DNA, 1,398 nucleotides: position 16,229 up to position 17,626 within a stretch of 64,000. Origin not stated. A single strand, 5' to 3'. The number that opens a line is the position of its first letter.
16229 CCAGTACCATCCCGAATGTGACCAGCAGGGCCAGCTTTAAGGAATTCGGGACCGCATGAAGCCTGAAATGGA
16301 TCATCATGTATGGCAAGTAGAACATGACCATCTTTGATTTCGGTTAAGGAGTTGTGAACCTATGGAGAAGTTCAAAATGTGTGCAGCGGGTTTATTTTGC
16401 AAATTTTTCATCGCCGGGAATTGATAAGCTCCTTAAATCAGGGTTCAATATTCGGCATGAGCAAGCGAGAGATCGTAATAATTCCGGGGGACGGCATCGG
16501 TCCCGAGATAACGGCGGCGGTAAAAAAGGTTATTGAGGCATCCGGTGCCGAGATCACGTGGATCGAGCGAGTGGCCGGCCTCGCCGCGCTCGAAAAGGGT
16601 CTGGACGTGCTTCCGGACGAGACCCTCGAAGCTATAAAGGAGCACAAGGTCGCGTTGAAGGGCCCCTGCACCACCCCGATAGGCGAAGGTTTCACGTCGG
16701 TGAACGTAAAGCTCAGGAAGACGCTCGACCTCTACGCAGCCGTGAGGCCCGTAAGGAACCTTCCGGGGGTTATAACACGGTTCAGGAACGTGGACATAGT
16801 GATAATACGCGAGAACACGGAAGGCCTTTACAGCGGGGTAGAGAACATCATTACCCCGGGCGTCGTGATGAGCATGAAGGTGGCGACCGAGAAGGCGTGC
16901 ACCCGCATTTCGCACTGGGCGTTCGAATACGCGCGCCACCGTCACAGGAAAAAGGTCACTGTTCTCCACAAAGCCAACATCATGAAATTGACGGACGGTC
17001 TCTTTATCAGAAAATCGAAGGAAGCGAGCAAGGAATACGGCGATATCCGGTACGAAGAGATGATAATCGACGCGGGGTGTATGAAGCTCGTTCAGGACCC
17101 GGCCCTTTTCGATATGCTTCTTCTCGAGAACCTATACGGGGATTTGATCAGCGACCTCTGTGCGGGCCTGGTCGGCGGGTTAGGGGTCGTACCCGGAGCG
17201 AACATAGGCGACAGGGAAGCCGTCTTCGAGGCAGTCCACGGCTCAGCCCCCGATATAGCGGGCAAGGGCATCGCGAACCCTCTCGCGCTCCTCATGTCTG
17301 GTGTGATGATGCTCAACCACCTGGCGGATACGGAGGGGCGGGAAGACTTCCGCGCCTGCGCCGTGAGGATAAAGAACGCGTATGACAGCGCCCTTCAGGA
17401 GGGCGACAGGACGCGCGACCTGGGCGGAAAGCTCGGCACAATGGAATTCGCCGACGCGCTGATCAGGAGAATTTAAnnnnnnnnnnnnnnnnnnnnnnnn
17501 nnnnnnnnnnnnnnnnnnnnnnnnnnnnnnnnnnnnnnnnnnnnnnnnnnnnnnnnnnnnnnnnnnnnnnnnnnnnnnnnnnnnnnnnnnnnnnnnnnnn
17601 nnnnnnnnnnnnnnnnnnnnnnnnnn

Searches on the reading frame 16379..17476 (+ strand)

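Call 10: search_protein_families(library=pfam, proteins=[window:16379-17476:+])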
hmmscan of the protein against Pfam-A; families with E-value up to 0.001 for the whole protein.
window:16379-17476:+ (365 aa): 1 family
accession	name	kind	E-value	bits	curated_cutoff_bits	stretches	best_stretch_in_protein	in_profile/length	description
PF00180.25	Iso_dh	-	1.3e-100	337.5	27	1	32-360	2-347/348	Isocitrate/isopropylmalate dehydrogenase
